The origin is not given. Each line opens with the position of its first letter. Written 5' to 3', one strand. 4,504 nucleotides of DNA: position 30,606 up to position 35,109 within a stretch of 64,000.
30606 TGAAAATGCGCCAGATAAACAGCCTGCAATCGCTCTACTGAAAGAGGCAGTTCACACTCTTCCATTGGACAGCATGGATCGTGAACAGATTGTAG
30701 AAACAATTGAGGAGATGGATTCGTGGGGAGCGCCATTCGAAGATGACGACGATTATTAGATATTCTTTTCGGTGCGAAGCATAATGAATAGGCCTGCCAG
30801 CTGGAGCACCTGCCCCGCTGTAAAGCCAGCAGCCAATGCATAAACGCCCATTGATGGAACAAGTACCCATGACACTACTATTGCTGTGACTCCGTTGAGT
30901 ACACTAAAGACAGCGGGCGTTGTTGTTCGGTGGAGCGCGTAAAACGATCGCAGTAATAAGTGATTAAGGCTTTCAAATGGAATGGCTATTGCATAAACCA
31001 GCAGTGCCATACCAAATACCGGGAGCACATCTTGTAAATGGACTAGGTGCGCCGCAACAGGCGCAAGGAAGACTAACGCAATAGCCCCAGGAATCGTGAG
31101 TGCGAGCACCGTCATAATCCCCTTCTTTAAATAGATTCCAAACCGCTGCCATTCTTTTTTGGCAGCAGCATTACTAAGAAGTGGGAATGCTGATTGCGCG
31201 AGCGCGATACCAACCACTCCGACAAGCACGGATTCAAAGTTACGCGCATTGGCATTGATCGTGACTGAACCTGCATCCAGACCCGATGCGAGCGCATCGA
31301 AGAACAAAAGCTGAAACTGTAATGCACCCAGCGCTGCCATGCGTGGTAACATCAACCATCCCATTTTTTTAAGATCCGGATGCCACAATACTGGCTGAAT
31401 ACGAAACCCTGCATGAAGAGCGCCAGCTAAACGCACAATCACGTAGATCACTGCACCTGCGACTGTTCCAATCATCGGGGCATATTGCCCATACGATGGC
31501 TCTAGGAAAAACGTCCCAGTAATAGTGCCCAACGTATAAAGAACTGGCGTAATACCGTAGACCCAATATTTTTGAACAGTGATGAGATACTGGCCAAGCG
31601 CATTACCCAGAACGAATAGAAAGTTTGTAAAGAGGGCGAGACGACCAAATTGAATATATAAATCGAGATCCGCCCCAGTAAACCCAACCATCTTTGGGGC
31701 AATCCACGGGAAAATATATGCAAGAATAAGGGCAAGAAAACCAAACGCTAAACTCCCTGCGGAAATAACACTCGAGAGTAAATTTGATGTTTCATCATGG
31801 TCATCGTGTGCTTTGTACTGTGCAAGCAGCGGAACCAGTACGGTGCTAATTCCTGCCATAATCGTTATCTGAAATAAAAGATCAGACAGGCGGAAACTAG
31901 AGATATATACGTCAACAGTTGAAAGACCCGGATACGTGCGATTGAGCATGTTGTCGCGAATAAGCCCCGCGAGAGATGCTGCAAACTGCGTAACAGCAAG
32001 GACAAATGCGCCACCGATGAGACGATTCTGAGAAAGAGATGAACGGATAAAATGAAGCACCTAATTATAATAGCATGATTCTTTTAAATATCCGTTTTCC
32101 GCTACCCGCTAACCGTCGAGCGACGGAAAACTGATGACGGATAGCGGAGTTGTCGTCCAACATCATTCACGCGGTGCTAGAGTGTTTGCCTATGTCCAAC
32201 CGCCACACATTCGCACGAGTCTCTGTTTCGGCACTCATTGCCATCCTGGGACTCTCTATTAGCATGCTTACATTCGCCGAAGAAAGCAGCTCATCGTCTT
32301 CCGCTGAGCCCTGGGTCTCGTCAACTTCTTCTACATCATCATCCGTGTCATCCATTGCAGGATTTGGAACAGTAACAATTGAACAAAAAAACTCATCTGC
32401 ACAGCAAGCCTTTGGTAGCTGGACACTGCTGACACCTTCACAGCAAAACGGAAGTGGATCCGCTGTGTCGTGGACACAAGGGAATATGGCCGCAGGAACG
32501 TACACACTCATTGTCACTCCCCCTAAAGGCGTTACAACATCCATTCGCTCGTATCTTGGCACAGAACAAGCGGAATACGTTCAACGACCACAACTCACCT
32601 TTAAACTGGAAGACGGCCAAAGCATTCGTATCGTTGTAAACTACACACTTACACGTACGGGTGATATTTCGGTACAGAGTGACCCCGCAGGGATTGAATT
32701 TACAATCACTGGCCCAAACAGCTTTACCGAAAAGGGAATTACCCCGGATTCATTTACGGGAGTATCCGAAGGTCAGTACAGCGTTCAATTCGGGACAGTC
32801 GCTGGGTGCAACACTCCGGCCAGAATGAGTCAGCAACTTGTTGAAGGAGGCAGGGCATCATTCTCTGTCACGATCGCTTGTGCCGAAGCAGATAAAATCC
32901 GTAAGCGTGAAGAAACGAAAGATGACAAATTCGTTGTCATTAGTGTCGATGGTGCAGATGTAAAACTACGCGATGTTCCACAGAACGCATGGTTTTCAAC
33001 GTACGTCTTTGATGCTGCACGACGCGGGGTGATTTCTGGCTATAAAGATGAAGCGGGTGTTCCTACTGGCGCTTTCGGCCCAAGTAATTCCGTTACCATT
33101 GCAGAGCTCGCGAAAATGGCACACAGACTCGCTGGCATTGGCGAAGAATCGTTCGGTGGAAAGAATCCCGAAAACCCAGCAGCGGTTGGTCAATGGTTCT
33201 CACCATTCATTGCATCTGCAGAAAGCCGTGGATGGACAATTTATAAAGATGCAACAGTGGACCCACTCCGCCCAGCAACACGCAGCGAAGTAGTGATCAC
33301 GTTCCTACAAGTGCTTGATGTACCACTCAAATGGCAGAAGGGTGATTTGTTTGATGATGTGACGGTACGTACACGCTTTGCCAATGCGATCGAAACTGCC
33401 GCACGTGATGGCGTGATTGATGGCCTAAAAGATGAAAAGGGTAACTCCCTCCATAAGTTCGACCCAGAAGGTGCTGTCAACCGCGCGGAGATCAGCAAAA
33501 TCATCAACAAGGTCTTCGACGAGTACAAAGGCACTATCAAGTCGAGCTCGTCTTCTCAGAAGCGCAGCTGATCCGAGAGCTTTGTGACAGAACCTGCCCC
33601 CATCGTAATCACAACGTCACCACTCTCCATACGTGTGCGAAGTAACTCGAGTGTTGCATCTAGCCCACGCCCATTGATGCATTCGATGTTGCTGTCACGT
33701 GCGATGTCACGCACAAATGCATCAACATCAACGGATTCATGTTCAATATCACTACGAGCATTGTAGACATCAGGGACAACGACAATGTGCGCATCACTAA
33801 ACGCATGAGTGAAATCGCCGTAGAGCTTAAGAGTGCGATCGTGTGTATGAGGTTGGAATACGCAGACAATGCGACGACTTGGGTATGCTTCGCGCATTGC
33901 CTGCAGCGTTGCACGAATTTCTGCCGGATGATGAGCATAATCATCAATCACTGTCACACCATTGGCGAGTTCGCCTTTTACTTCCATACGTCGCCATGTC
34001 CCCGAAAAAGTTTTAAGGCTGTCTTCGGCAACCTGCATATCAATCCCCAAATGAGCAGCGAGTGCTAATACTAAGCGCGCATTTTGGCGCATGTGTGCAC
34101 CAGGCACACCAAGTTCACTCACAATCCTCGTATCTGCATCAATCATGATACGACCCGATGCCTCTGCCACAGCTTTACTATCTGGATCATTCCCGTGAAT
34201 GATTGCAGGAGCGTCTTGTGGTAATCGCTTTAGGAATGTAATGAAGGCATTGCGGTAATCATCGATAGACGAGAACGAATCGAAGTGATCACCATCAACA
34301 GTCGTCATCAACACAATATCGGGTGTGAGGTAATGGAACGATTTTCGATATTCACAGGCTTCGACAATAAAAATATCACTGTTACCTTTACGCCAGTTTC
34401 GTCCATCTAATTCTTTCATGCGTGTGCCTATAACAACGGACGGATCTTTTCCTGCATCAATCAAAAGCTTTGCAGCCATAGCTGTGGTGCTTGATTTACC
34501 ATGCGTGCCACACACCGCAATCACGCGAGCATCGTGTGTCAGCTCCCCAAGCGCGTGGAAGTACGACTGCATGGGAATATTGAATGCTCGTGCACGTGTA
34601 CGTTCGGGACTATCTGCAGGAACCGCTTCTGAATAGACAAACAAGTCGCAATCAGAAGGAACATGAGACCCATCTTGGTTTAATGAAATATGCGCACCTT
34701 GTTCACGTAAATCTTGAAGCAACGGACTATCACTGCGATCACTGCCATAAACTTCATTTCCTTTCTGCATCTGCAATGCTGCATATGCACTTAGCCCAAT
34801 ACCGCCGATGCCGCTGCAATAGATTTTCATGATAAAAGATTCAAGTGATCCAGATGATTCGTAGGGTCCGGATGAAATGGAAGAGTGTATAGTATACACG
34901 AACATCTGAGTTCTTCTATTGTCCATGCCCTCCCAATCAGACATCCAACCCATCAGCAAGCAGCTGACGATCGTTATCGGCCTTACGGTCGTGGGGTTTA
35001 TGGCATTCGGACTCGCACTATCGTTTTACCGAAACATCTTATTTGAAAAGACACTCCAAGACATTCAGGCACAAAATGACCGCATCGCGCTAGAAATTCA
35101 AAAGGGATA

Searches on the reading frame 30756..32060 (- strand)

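Call 46: search_protein_families(library=pfam, proteins=[window:30756-32060:-], max_evalue=0.001)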
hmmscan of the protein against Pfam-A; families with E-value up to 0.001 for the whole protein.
window:30756-32060:- (434 aa): 2 families
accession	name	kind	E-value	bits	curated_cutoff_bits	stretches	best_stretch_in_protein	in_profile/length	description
PF03023.19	MurJ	-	7e-47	160.5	27.4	1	48-431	10-402/451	Lipid II flippase MurJ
PF01554.23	MatE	-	1.5e-07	31.7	24.9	1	257-399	19-161/161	MatE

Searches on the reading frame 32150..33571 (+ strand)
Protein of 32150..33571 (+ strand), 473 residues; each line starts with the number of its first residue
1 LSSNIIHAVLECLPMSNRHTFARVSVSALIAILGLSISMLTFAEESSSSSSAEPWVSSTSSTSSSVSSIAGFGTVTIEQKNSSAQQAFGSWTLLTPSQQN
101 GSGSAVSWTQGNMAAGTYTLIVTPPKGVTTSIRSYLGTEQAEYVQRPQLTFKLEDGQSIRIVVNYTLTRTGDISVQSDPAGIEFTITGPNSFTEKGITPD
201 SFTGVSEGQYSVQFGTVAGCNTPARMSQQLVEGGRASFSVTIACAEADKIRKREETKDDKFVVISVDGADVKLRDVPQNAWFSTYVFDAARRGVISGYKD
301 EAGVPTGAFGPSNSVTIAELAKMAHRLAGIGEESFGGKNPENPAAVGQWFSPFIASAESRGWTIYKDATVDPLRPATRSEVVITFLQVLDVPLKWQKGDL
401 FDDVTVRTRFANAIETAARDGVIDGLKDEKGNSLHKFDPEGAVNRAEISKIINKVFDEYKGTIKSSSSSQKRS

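Call 46: search_protein_families(library=pfam, proteins=[window:32150-33571:+], max_evalue=0.001)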
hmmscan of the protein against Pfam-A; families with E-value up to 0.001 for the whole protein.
window:32150-33571:+ (473 aa): 1 family
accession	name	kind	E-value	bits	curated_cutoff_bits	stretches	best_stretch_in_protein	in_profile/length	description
PF00395.25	SLH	-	2.6e-07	30.9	20.8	0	274-320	3-43/44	S-layer homology domain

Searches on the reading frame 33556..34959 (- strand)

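Call 6: search_protein_families(library=pfam, proteins=[window:33556-34959:-], max_evalue=0.01)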
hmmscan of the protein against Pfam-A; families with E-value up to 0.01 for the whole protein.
window:33556-34959:- (467 aa): 3 families
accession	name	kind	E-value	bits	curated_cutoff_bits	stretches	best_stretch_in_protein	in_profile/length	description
PF02875.26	Mur_ligase_C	-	3.3e-22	80.1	28.4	1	323-456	1-127/127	Mur ligase, glutamate ligase domain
PF01225.30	Mur_ligase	-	3.6e-16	59.8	21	1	46-143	2-93/95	Mur ligase family, catalytic domain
PF08245.18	Mur_ligase_M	-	1.7e-13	51.4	24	1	149-267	1-134/200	Mur ligase middle domain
